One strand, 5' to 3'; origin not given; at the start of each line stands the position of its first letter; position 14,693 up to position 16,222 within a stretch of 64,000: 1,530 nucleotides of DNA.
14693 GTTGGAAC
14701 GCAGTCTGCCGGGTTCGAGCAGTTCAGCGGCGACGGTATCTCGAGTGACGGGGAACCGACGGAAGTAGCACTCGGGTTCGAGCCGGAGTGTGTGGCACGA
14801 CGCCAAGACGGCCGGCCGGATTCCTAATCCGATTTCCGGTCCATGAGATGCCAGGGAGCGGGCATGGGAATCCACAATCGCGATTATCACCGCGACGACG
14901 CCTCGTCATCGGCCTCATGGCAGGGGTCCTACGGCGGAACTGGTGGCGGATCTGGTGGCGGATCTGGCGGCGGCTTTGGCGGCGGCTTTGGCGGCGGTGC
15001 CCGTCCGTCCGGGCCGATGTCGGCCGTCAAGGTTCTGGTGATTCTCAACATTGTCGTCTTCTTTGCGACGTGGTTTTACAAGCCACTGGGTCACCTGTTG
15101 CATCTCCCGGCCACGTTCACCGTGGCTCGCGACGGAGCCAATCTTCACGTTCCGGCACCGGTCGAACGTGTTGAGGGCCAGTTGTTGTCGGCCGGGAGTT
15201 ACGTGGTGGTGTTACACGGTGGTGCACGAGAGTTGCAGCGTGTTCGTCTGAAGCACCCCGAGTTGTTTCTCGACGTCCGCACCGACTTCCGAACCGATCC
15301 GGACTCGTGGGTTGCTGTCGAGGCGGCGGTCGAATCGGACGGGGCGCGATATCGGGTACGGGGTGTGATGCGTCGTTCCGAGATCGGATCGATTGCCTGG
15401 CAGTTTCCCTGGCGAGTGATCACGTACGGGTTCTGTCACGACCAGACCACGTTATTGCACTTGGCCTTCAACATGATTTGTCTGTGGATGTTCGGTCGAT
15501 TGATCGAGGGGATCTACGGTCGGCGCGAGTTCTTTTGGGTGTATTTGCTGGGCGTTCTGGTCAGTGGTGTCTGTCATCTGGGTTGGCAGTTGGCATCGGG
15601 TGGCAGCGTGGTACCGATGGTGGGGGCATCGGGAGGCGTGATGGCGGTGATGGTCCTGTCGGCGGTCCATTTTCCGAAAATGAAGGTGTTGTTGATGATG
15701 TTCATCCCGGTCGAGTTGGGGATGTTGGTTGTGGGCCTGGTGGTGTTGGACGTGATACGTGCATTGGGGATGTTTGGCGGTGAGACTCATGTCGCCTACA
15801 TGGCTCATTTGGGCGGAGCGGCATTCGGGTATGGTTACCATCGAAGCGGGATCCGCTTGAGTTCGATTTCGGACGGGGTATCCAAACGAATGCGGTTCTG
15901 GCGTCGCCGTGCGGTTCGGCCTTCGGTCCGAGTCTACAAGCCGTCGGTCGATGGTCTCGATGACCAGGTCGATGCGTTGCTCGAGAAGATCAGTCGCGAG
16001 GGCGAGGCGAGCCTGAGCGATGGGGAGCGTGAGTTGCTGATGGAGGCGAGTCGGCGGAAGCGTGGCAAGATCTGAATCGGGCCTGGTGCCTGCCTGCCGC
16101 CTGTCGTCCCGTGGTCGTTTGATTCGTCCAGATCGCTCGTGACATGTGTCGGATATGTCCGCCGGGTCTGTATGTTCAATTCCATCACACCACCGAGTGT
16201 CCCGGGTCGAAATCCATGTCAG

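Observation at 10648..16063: The same ~35-aa C-terminal tail on two unrelated intramembrane proteases (M50 site-2 protease and rhomboid)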

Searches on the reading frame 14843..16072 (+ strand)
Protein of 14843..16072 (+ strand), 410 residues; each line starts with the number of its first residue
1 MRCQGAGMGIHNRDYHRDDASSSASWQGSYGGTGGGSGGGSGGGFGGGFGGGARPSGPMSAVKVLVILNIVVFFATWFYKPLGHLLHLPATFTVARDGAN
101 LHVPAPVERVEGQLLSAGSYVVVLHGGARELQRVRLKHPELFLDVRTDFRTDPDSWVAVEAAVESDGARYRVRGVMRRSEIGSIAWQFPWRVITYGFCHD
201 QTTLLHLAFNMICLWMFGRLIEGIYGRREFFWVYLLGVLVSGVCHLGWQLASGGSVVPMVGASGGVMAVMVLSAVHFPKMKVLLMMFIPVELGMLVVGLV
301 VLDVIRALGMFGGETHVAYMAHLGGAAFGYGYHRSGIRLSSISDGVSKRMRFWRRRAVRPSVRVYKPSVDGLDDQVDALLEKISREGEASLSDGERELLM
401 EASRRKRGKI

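Call 4: search_protein_families(library=pfam, proteins=[window:14843-16072:+], max_evalue=1)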
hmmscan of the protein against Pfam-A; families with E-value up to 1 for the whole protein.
window:14843-16072:+ (410 aa): 3 families
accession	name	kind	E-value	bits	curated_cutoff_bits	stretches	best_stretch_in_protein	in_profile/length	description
PF01694.28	Rhomboid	-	3.7e-22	79.5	22.6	1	190-332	5-136/143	Rhomboid domain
PF20216.3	DUF6576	-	4.6e-06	27.1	27.3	1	375-405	17-47/47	Family of unknown function (DUF6576)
PF08551.15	DUF1751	-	0.00011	23.1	22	1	185-247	4-64/99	Eukaryotic integral membrane protein (DUF1751)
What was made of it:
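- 14864..16075 (+): Rhomboid intramembrane serine protease gene. The likely start is the ATG at 14864 (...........), chosen by alignment with orthologues. It has a large periplasmic L1 insert, a GASGG serine motif and an AHLGG histidine motif. Pfam PF01694, E=3.7e-22 (call 4).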

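Call 5: search_protein_families(library=ncbifam, proteins=[window:14843-16072:+], max_evalue=1)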
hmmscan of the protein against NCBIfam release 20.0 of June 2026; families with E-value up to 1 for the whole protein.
window:14843-16072:+ (410 aa): 3 families
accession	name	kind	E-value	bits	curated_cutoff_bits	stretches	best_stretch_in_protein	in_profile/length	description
TIGR03902.1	rhom_GG_sort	equivalog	5.1e-05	23.3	84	1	189-330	16-150/154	rhombosortase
TIGR04239.1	rhombo_GlpG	equivalog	0.12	12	250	1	189-329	135-261/271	rhomboid family intramembrane serine protease GlpG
NF008155.0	PRK10907.1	equivalog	0.12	11.7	335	1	190-329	136-261/276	rhomboid family intramembrane serine protease GlpG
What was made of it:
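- On Rhombosortase / GlpG equivalogs: GlpG models score about 12 bits against cut-offs of 250-335 (call 5).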

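Call 16: find_homologous_proteins(query=window:14843-16072:+, max_evalue=0.001)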
Query window:14843-16072:+ (410 aa): 196 proteins with E <= 0.001 among 8000 candidates; the best 120 are listed.
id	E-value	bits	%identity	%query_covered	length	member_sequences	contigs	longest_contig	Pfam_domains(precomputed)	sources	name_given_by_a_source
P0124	4.5e-246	834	92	98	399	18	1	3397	PF20216.4,PF01694.29,PF08551.16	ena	-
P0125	3.7e-233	792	90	98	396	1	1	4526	PF20216.4,PF01694.29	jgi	jgi:membrane associated rhomboid family serine protease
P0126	6.3e-180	616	72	98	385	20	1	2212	PF20216.4,PF01694.29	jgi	jgi:membrane associated rhomboid family serine protease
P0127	5.3e-177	607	68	98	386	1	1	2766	PF20216.4,PF01694.29,PF08551.16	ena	-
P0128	6.1e-175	600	68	98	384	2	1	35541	PF20216.4,PF01694.29,PF08551.16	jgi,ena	-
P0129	5.9e-172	590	68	98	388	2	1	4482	PF20216.4,PF01694.29,PF08551.16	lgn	-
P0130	4.8e-171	587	67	98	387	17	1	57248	PF20216.4,PF01694.29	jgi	-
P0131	8.4e-158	544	64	98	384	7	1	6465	PF20216.4,PF01694.29,PF08551.16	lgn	-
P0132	1.6e-153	529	63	98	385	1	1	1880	PF20216.4,PF01694.29,PF08551.16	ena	-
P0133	1.6e-153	529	63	98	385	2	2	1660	PF20216.4,PF01694.29,PF08551.16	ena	-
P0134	5.1e-153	528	62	98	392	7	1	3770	PF20216.4,PF01694.29,PF08551.16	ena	-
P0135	8.9e-153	527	62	98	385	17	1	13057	PF20216.4,PF01694.29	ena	-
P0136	2.0e-150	519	62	98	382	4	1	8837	PF01694.29,PF08551.16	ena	-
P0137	2.3e-150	519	63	98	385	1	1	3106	PF20216.4,PF01694.29,PF08551.16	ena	-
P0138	5.5e-150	518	63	96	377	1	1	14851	PF20216.4,PF01694.29,PF08551.16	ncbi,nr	ncbi:MAG TPA: hypothetical protein DCE47_21680, partial [Planctomycetaceae bacterium]|nr:hypothetica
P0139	1.1e-148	514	66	85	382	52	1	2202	PF20216.4,PF01694.29,PF08551.16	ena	-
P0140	4.3e-148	512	60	98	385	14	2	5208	PF20216.4,PF01694.29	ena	-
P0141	2.2e-132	460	72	70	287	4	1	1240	PF20216.4,PF01694.29,PF08551.16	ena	-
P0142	2.0e-126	440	56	98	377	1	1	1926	PF01694.29,PF08551.16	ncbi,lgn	ncbi:MAG: rhomboid family intramembrane serine protease [Planctomycetaceae bacterium]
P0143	2.9e-123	430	54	98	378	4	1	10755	PF01694.29,PF08551.16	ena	-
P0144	1.8e-122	427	54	98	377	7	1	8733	PF20216.4,PF01694.29,PF08551.16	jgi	-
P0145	1.2e-98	349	45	98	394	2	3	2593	PF20216.4,PF01694.29,PF08551.16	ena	-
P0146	9.3e-94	333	61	55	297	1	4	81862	PF20216.4,PF01694.29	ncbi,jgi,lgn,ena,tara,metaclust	tara:strand:+ start:1049 stop:1942 length:894 start_codon:yes stop_codon:yes gene_type:complete|meta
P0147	3.0e-86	308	45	98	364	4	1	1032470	PF20216.4,PF01694.29,PF08551.16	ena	-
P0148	2.7e-62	229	49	55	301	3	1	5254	PF20216.4,PF01694.29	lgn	-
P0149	2.6e-61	226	51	54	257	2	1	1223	PF20216.4,PF01694.29,PF08551.16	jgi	jgi:membrane associated rhomboid family serine protease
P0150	1.0e-60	224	37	98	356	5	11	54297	PF20216.4,PF01694.29,PF08551.16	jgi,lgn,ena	jgi:membrane associated rhomboid family serine protease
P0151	8.5e-59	217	52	53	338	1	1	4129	PF20216.4,PF01694.29,PF08551.16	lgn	-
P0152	1.1e-58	217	49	54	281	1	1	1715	PF20216.4,PF01694.29,PF08551.16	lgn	-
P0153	1.9e-58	216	45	54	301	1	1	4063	PF20216.4,PF01694.29,PF08551.16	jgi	-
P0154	7.7e-58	214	50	55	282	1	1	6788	PF20216.4,PF01694.29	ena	-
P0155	2.7e-57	213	48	54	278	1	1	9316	PF20216.4,PF01694.29,PF08551.16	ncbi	ncbi:MAG: rhomboid family intramembrane serine protease [Planctomycetaceae bacterium]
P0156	6.4e-57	211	49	54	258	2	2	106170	PF20216.4,PF01694.29,PF08551.16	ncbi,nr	ncbi:MAG: rhomboid family intramembrane serine protease [Planctomycetota bacterium]|nr:rhomboid fami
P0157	7.3e-57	211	36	98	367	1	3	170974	PF20216.4,PF01694.29,PF08551.16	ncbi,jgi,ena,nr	ncbi:MAG: rhomboid family intramembrane serine protease [Planctomycetaceae bacterium]|jgi:membrane a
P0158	1.1e-56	211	50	53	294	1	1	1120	PF20216.4,PF01694.29,PF08551.16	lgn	-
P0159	1.1e-56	210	36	98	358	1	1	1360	PF20216.4,PF01694.29,PF08551.16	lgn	-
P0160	1.4e-56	210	50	54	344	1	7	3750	PF20216.4,PF01694.29,PF08551.16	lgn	-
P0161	2.2e-56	209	47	54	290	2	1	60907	PF20216.4,PF01694.29,PF08551.16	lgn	-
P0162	2.5e-56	209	47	54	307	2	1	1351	PF20216.4,PF01694.29,PF08551.16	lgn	-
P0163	4.0e-56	209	37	98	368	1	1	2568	PF20216.4,PF01694.29,PF08551.16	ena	-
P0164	7.9e-56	208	38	97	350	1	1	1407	PF20216.4,PF01694.29,PF08551.16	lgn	-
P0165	1.1e-55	207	48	54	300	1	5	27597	PF20216.4,PF01694.29,PF08551.16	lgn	-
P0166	1.2e-55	207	48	54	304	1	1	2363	PF20216.4,PF01694.29,PF08551.16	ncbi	-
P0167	2.0e-55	206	48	58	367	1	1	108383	PF20216.4,PF01694.29,PF08551.16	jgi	jgi:rhomboid family protein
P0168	7.4e-55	204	47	55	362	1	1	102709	PF20216.4,PF01694.29,PF08551.16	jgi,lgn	jgi:membrane associated rhomboid family serine protease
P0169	2.2e-54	203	47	54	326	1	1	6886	PF20216.4,PF01694.29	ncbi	-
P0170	8.2e-54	201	37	98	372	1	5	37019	PF20216.4,PF01694.29,PF08551.16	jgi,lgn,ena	jgi:membrane associated rhomboid family serine protease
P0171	1.4e-53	200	51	53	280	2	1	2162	PF20216.4,PF01694.29,PF08551.16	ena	-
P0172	1.6e-53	200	50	54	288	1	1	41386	PF20216.4,PF01694.29,PF08551.16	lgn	-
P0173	1.7e-53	200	45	54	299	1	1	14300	PF01694.29,PF08551.16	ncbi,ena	-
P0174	2.0e-53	200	46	54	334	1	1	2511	PF20216.4,PF01694.29,PF08551.16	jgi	jgi:membrane associated rhomboid family serine protease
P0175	2.0e-53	200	48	55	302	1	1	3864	PF20216.4,PF01694.29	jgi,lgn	-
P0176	3.7e-53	199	47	54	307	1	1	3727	PF20216.4,PF01694.29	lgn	-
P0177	5.2e-53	198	48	54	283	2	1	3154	PF20216.4,PF01694.29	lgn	-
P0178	1.3e-52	197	45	55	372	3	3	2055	PF20216.4,PF01694.29,PF08551.16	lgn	-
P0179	2.2e-52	196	47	54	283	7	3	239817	PF20216.4,PF01694.29,PF08551.16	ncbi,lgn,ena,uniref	ncbi:rhomboid family intramembrane serine protease [uncultured Gimesia sp.]|uniref:rhomboid family i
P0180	2.6e-52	196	48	54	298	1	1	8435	PF20216.4,PF01694.29,PF08551.16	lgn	-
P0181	3.2e-52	196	47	56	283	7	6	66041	PF20216.4,PF01694.29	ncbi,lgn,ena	-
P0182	4.0e-52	195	49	54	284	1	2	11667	PF20216.4,PF01694.29,PF08551.16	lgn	-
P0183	1.2e-51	194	46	54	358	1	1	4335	PF20216.4,PF01694.29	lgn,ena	-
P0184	1.3e-51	194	49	54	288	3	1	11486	PF20216.4,PF01694.29,PF08551.16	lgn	-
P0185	1.6e-51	193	47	54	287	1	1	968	PF20216.4,PF01694.29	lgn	-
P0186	2.0e-51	193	46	54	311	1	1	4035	PF20216.4,PF01694.29,PF08551.16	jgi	-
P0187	2.4e-51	193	49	54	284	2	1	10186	PF20216.4,PF01694.29,PF08551.16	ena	-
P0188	3.7e-51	192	47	54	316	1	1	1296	PF20216.4,PF01694.29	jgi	jgi:membrane associated rhomboid family serine protease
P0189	1.1e-50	191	47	54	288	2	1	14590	PF20216.4,PF01694.29,PF04511.21,PF08551.16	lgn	-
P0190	1.2e-50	191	48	54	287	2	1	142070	PF20216.4,PF01694.29,PF08551.16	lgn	-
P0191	2.3e-50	190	39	85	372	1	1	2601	PF20216.4,PF01694.29,PF08551.16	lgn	-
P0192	4.1e-50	189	45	54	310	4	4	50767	PF20216.4,PF01694.29,PF08551.16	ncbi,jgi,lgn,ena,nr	ncbi:MAG: rhomboid family intramembrane serine protease [Planctomycetaceae bacterium]|jgi:membrane a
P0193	4.8e-49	185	48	54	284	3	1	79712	PF20216.4,PF01694.29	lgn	-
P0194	5.5e-49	185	49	53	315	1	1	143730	PF20216.4,PF01694.29,PF08551.16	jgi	-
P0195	5.8e-49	185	48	54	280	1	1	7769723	PF20216.4,PF01694.29,PF08551.16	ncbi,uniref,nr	ncbi:Rhomboid protease GluP [Gimesia alba]|uniref:Rhomboid protease GluP n=1 Tax=Gimesia alba TaxID=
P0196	3.1e-46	176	43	54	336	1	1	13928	PF20216.4,PF01694.29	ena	-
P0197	3.5e-46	176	44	54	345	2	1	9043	PF20216.4,PF01694.29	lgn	-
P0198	4.1e-46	176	47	53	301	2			PF20216.4,PF01694.29,PF08551.16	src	-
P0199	1.0e-45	174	45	53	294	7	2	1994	PF20216.4,PF01694.29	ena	-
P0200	2.0e-45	173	44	53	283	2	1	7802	PF20216.4,PF01694.29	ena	-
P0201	3.0e-45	173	42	53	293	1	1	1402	PF20216.4,PF01694.29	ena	-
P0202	3.7e-45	173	45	54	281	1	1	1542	PF20216.4,PF01694.29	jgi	jgi:membrane associated rhomboid family serine protease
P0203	5.2e-45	172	43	53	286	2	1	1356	PF20216.4,PF01694.29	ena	-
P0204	1.5e-44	171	40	52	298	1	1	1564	PF20216.4,PF01694.29,PF08551.16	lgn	-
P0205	4.6e-44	169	39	62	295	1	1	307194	PF20216.4,PF01694.29,PF04511.21,PF08551.16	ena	-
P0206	5.8e-44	169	43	55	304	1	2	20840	PF20216.4,PF01694.29,PF08551.16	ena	-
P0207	6.6e-44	168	41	57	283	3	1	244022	PF20216.4,PF01694.29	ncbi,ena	-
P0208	7.4e-44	168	44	54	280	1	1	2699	PF20216.4,PF01694.29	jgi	jgi:membrane associated rhomboid family serine protease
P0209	1.1e-43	168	41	54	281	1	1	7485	PF20216.4,PF01694.29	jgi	jgi:membrane associated rhomboid family serine protease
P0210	3.0e-43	166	40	57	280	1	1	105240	PF20216.4,PF01694.29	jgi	jgi:membrane associated rhomboid family serine protease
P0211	3.2e-43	166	43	57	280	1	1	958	PF20216.4,PF01694.29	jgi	jgi:membrane associated rhomboid family serine protease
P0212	3.9e-43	166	43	55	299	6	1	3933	PF20216.4,PF01694.29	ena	-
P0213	4.5e-43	166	42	58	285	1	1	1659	PF20216.4,PF01694.29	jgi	jgi:membrane associated rhomboid family serine protease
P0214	5.1e-43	165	42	55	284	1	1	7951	PF20216.4,PF01694.29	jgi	jgi:membrane associated rhomboid family serine protease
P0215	6.8e-43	165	42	56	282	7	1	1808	PF20216.4,PF01694.29,PF08551.16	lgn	-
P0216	1.0e-42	164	45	53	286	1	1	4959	PF20216.4,PF01694.29,PF08551.16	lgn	-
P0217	2.0e-42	164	42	57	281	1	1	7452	PF20216.4,PF01694.29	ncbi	-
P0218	2.0e-42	163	41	53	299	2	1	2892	PF20216.4,PF01694.29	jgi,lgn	jgi:membrane associated rhomboid family serine protease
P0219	2.7e-42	163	41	55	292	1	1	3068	PF20216.4,PF01694.29,PF08551.16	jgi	jgi:membrane associated rhomboid family serine protease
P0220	3.0e-42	163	43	56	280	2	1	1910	PF20216.4,PF01694.29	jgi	jgi:membrane associated rhomboid family serine protease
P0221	3.1e-42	163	43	56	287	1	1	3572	PF20216.4,PF01694.29,PF08551.16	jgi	jgi:rhomboid family protein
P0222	3.6e-42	163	38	62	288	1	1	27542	PF20216.4,PF01694.29,PF08551.16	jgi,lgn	jgi:membrane associated rhomboid family serine protease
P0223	6.2e-42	162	41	53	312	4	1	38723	PF20216.4,PF01694.29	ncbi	-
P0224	1.0e-41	161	42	55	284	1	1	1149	PF20216.4,PF01694.29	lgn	-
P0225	1.1e-41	161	39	54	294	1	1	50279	PF20216.4,PF01694.29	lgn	-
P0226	1.1e-41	161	44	53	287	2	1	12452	PF20216.4,PF01694.29,PF08551.16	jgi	jgi:rhomboid family protein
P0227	1.2e-41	161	41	57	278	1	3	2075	PF20216.4,PF01694.29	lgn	-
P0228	1.7e-41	160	41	52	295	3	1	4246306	PF20216.4,PF01694.29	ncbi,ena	-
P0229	2.8e-41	160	42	56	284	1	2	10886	PF20216.4,PF01694.29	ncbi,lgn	-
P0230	4.3e-41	159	41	57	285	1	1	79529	PF20216.4,PF01694.29,PF08551.16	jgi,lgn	jgi:membrane associated rhomboid family serine protease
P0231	4.5e-41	159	40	56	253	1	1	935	PF20216.4,PF01694.29,PF08551.16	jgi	jgi:membrane associated rhomboid family serine protease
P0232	5.4e-41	159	42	56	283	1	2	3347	PF20216.4,PF01694.29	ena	-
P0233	7.5e-41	158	40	56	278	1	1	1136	PF20216.4,PF01694.29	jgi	jgi:membrane associated rhomboid family serine protease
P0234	9.4e-41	158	41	55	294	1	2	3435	PF20216.4,PF01694.29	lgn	-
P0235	1.3e-40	158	41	56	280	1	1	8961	PF20216.4,PF01694.29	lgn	-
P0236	1.4e-40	157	39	54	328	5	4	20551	PF20216.4,PF01694.29,PF08551.16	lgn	-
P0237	1.7e-40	157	39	55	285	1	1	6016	PF20216.4,PF01694.29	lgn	-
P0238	2.4e-40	157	40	54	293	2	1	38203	PF20216.4,PF01694.29,PF08551.16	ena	-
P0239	2.5e-40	157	40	58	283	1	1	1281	PF20216.4,PF01694.29,PF08551.16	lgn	-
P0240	2.8e-40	156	43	53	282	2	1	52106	PF20216.4,PF01694.29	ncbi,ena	-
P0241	3.0e-40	156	41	56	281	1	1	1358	PF20216.4,PF01694.29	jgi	jgi:membrane associated rhomboid family serine protease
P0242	6.2e-40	155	39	52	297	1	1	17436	PF20216.4,PF01694.29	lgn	-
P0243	7.5e-40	155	42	54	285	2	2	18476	PF20216.4,PF01694.29,PF08551.16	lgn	-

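Call 66: find_encoding_contigs(protein=P0195, flank=10000, max_places=1)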
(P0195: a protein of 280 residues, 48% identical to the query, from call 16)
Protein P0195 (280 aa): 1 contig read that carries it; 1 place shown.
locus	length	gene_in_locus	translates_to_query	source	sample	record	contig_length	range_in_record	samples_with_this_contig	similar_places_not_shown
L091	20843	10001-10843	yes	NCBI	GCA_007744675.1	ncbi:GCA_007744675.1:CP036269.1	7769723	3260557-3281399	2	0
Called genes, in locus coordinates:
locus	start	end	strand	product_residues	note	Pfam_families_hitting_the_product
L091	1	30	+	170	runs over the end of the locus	PF01590:GAF (weak)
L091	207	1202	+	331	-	PF13398:Peptidase_M50B (weak), PF02163:Peptidase_M50, PF20216:DUF6576 (weak)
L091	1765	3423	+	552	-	PF08668:HDOD (weak), PF13487:HD_5, PF01966:HD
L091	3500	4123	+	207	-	-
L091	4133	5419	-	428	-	PF00109:ketoacyl-synt, PF02801:Ketoacyl-synt_C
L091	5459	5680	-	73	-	-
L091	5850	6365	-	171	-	-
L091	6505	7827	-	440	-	PF13393:tRNA-synt_His, PF00587:tRNA-synt_2b (weak), PF03129:HGTP_anticodon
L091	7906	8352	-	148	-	PF03692:CxxCxxCC (weak)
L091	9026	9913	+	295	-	-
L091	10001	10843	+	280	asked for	PF01694:Rhomboid, PF08551:DUF1751 (weak), PF20216:DUF6576 (weak)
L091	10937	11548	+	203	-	PF07638:Sigma70_ECF (weak), PF08281:Sigma70_r4_2, PF04545:Sigma70_r4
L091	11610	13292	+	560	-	PF00069:Pkinase, PF07714:PK_Tyr_Ser-Thr, PF03109:ABC1 (weak)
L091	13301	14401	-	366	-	PF01075:Glyco_transf_9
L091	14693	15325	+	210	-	-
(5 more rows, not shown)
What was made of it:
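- Closest known: Pfam PF20216. Same: It has the same motif, the same C-terminal position and the same rhomboid host (calls 4, 16, 66).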

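Call 67: find_encoding_contigs(protein=P0228, flank=10000, max_places=1)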
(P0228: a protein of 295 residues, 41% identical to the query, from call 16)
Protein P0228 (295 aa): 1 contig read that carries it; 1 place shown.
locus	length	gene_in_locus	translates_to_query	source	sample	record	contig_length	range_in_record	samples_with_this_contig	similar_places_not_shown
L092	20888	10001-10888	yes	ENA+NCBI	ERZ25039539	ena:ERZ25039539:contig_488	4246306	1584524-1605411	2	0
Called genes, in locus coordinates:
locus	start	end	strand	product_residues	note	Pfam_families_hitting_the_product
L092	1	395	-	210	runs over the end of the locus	PF00528:BPD_transp_1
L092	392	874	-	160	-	PF12911:OppC_N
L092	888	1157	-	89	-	PF00528:BPD_transp_1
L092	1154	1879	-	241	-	PF19300:BPD_transp_1_N, PF00528:BPD_transp_1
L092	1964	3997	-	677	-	PF00496:SBP_bac_5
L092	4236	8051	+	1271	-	PF23500:DUF7133, PF07995:GSDH (faint), PF00034:Cytochrom_C (faint), PF13646:HEAT_2, PF13442:Cytochrome_CBB3 (faint)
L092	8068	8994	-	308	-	PF00578:AhpC-TSA, PF08534:Redoxin, PF00085:Thioredoxin, PF13098:Thioredoxin_2, PF13905:Thioredoxin_8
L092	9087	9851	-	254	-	PF00106:adh_short, PF08659:KR, PF13561:adh_short_C2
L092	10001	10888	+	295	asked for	PF01694:Rhomboid, PF20216:DUF6576 (weak)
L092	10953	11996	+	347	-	-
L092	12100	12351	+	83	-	PF01016:Ribosomal_L27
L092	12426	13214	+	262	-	PF04705:TSNR_N (weak), PF22435:MRM3-like_sub_bind, PF00588:SpoU_methylase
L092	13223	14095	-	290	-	PF00763:THF_DHG_CYH, PF02882:THF_DHG_CYH_C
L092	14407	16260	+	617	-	PF03460:NIR_SIR_ferr, PF01077:NIR_SIR, PF03460:NIR_SIR_ferr (weak)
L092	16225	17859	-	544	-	PF25062:ARM_TT21_N (weak), PF12569:NatA_aux_su (weak), PF13414:TPR_11, PF13432:TPR_16, PF14559:TPR_19, PF23914:TPR_CcmH_CycH (weak), PF00515:TPR_1 (weak), PF07719:TPR_2 (weak), +20 more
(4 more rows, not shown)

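Call 68: find_encoding_contigs(protein=P0147, flank=10000, max_places=1)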
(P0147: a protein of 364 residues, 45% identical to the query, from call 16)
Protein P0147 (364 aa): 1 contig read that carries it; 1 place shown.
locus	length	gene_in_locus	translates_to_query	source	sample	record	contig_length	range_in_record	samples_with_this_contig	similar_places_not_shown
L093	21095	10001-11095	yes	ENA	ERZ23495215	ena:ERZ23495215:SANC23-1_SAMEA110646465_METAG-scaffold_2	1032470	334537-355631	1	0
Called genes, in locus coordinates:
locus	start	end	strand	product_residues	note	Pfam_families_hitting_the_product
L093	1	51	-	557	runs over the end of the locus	PF00501:AMP-binding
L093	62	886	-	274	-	PF01493:GXGXG (weak)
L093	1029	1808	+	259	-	PF00106:adh_short, PF08659:KR, PF23441:SDR (weak), PF13561:adh_short_C2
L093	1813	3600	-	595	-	-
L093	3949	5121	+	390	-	PF01135:PCMT (weak), PF01209:Ubie_methyltran (weak), PF13489:Methyltransf_23, PF24675:NpmA (weak), PF13649:Methyltransf_25, PF13847:Methyltransf_31, PF08241:Methyltransf_11, PF13847:Methyltransf_31, +2 more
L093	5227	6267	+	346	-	PF02163:Peptidase_M50, PF20216:DUF6576 (weak)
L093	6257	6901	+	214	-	-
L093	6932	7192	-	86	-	-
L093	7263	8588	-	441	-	PF00152:tRNA-synt_2 (faint), PF13393:tRNA-synt_His, PF00587:tRNA-synt_2b (weak), PF03129:HGTP_anticodon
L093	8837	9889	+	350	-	-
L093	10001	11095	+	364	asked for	PF01694:Rhomboid, PF08551:DUF1751 (weak), PF20216:DUF6576 (weak)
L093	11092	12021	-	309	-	PF00294:PfkB, PF08543:Phos_pyr_kin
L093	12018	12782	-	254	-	PF01738:DLH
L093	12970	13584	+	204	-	PF04542:Sigma70_r2 (weak), PF08281:Sigma70_r4_2, PF04545:Sigma70_r4 (weak)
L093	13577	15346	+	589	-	PF00069:Pkinase, PF01636:APH (faint), PF07714:PK_Tyr_Ser-Thr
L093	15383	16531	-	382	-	PF01075:Glyco_transf_9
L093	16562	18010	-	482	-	PF00370:FGGY_N, PF02782:FGGY_C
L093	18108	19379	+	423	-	PF01011:PQQ (faint), PF13570:Beta-prop_ACSF4 (faint), PF13360:PQQ_2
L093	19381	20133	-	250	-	-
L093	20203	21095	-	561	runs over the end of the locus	PF13231:PMT_2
